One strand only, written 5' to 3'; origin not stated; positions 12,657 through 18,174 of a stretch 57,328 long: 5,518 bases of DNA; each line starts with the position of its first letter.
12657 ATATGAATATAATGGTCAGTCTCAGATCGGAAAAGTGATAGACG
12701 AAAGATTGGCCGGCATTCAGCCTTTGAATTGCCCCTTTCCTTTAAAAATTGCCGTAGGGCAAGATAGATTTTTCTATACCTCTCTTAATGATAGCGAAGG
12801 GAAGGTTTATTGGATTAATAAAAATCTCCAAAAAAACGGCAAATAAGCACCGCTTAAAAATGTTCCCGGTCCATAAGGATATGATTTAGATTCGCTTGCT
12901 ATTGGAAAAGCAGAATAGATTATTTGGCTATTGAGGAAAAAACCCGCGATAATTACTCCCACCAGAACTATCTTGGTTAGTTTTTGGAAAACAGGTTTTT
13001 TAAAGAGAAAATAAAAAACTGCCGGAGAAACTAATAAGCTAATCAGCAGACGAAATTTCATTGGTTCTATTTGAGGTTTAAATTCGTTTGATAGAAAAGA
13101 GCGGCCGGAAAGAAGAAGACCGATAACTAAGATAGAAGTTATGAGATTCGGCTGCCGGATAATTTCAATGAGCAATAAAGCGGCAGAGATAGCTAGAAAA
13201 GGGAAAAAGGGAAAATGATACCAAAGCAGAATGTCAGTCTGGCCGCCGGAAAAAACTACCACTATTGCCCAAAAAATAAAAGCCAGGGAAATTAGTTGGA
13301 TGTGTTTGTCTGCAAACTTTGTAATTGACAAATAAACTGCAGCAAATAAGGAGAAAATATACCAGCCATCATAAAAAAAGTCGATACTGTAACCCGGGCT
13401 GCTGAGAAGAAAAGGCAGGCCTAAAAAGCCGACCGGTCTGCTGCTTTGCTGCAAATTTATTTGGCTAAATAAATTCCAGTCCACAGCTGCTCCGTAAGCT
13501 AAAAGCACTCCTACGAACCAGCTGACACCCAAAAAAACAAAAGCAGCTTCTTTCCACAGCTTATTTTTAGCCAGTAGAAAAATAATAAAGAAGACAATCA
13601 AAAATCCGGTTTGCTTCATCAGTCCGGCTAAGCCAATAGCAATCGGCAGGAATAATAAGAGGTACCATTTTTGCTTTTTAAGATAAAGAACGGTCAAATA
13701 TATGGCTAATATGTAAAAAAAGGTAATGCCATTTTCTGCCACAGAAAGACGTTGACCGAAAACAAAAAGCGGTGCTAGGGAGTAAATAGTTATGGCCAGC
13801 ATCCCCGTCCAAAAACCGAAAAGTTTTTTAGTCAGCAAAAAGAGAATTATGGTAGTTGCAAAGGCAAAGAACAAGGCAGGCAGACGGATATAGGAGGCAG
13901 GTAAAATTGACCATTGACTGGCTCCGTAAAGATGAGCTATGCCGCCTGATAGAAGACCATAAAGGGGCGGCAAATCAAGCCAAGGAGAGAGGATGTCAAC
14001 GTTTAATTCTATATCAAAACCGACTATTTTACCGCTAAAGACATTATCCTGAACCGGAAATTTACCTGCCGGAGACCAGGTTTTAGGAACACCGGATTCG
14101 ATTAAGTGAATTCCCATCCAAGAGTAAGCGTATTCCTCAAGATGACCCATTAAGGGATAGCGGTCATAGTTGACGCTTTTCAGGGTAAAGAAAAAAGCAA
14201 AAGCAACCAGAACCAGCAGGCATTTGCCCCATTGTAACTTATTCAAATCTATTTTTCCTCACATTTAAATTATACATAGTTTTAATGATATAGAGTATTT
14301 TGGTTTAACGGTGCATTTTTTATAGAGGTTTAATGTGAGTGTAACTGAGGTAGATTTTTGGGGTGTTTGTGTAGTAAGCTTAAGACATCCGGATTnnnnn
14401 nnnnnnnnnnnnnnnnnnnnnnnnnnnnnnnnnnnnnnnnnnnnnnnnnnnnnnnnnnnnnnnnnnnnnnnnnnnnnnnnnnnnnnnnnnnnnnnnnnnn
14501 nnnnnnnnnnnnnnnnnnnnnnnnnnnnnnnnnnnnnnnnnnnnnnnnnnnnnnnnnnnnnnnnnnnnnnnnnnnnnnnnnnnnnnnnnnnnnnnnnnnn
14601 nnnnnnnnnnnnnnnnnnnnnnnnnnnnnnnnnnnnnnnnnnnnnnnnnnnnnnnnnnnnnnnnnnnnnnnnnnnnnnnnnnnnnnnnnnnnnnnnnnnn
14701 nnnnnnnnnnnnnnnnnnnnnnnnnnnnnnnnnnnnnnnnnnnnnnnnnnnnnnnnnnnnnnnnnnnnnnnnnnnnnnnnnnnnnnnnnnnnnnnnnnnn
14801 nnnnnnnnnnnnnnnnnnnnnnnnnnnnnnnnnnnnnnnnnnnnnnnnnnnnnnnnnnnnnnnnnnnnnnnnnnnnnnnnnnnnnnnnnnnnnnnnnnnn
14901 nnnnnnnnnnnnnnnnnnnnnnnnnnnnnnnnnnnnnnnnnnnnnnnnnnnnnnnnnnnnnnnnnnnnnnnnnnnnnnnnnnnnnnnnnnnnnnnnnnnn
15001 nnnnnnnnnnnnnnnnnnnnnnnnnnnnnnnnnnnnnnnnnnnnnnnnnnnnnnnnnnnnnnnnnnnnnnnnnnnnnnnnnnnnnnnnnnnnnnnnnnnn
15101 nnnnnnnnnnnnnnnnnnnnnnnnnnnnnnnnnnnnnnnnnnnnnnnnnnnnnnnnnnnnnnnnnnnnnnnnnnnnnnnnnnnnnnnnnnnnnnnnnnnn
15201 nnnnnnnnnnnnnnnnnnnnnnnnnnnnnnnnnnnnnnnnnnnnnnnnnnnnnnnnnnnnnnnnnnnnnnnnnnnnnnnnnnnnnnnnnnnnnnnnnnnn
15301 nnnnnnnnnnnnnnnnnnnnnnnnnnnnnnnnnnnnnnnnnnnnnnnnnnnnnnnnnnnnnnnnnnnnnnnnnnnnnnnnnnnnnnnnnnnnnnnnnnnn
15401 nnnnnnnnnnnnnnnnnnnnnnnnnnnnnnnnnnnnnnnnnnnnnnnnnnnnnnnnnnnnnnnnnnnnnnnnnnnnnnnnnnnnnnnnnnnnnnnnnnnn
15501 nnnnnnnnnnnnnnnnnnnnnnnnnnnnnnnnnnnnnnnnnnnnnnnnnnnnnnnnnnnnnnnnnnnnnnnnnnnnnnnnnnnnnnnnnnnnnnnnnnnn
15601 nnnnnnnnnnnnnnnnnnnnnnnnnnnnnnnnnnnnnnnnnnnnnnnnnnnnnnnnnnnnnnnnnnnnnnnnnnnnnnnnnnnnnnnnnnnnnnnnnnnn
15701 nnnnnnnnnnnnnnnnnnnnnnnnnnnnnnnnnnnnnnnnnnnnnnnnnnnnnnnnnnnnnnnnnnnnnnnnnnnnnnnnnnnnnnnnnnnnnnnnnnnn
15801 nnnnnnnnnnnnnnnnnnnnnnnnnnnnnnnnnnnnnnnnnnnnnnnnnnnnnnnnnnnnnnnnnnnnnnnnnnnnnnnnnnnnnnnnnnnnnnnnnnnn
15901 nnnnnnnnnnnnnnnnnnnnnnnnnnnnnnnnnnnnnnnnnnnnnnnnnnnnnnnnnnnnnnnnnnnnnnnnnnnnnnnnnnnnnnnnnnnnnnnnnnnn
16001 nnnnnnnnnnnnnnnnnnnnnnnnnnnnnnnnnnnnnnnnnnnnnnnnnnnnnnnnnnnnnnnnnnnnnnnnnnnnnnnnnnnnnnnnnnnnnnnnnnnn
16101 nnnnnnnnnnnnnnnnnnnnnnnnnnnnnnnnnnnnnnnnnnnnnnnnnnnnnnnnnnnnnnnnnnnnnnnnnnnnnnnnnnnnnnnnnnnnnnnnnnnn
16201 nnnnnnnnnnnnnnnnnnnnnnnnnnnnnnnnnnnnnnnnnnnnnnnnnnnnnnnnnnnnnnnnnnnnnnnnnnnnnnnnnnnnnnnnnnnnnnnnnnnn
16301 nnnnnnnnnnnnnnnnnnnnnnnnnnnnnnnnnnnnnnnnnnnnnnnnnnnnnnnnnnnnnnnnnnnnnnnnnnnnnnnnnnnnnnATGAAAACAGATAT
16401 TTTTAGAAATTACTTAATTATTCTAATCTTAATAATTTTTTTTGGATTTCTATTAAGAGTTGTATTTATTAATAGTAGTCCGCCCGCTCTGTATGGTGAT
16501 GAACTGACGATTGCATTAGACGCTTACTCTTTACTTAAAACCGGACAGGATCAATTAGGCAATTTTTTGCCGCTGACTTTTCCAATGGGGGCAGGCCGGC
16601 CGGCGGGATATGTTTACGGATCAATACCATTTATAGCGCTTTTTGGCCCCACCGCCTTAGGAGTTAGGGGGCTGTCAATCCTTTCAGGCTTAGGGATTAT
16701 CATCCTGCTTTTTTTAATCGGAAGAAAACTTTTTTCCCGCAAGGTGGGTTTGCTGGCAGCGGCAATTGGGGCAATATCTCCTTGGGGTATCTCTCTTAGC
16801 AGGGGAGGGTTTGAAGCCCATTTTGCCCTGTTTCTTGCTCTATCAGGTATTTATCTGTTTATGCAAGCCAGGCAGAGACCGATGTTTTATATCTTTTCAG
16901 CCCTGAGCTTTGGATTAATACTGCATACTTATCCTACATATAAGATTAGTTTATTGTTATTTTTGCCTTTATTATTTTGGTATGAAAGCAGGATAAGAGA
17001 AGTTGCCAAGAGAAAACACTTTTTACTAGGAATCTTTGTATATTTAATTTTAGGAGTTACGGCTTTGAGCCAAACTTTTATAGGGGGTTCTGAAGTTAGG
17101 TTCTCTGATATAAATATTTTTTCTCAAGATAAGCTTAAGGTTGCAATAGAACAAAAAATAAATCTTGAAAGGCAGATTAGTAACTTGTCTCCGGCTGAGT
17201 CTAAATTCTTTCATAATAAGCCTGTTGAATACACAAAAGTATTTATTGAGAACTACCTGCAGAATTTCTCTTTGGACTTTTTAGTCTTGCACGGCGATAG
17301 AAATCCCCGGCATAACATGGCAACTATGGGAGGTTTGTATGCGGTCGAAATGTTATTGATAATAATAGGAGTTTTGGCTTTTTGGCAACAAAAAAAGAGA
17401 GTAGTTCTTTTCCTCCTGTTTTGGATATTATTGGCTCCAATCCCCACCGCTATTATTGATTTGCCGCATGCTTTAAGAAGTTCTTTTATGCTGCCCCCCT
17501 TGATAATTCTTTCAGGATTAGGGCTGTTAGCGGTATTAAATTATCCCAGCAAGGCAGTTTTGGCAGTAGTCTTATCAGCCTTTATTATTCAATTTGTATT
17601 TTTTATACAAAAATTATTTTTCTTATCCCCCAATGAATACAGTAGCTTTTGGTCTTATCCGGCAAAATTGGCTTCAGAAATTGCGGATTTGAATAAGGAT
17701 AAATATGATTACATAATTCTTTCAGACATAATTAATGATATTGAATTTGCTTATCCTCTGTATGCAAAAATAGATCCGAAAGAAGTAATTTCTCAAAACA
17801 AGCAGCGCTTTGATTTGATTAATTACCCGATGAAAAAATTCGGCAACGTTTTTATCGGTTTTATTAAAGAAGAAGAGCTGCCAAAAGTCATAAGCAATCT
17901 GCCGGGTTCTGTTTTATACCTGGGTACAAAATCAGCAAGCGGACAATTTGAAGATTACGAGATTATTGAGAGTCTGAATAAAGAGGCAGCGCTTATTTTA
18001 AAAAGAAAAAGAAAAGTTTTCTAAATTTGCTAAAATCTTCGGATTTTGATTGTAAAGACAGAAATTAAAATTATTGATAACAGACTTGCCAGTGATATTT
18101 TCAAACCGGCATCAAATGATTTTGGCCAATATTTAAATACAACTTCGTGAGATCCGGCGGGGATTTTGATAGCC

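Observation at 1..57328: Wall-to-wall glycosylation island: 22 polytopic GT-C-like genes from about 8 families, with no classical initiation/polymerase/ligase set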

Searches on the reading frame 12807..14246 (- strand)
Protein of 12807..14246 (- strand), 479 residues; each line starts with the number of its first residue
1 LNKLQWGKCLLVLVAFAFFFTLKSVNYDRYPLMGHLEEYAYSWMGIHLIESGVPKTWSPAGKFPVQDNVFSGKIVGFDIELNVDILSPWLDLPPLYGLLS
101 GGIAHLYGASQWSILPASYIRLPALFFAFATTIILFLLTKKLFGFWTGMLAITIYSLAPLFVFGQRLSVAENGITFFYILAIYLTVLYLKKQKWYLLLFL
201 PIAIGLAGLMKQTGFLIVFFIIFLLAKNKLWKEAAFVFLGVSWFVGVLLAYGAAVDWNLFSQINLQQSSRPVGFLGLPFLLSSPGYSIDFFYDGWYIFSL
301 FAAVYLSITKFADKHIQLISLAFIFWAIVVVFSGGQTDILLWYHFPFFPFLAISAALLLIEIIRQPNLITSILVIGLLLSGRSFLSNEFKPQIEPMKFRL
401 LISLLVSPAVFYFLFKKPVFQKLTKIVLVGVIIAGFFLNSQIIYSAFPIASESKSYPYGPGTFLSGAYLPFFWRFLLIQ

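Call 5: search_protein_families(library=pfam, max_evalue=0.01, proteins=[window:12807-14246:-])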
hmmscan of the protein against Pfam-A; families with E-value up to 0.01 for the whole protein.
window:12807-14246:- (479 aa): 2 families
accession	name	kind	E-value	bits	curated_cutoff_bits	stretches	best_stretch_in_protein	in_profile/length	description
PF13231.12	PMT_2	-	1.2e-13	52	26.1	1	92-241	2-146/160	Dolichyl-phosphate-mannose-protein mannosyltransferase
PF02366.24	PMT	-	1.7e-05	24.9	22.7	1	121-234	86-204/245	Dolichyl-phosphate-mannose-protein mannosyltransferase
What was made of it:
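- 12807..14246 (-): g10, PMT_2/PMT GT-C. PF13231 E 1.2e-13, PF02366 (call 5).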

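Call 87: search_protein_families(library=ncbifam, max_evalue=0.0001, proteins=[window:12807-14246:-])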
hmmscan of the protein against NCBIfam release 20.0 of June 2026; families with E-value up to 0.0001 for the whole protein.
window:12807-14246:- (479 aa): 0 families

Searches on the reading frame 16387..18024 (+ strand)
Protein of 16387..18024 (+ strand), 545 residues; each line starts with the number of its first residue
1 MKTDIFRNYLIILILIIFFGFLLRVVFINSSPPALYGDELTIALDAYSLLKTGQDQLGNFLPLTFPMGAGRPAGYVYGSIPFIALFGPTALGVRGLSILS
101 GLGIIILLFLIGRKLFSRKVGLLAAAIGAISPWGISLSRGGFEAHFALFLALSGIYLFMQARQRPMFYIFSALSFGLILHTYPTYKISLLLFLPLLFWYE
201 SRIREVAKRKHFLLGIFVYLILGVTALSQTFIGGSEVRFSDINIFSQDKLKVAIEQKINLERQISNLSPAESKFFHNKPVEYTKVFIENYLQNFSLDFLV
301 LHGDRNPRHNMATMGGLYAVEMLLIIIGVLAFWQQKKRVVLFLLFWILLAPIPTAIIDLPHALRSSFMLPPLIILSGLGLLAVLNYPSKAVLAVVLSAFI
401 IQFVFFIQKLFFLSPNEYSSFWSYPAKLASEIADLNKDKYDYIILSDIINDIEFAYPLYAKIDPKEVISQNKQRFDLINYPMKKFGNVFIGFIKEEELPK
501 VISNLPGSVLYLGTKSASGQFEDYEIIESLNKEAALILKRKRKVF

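Call 6: search_protein_families(library=pfam, max_evalue=0.01, proteins=[window:16387-18024:+])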
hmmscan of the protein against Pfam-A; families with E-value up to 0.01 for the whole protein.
window:16387-18024:+ (545 aa): 1 family
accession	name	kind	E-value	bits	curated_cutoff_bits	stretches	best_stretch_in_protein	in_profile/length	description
PF13231.12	PMT_2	-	3e-09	37.7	26.1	1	82-223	13-154/160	Dolichyl-phosphate-mannose-protein mannosyltransferase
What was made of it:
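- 16387..18024 (+): g12, PMT_2 GT-C, member of the 7-paralogue family. PF13231 (call 6).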
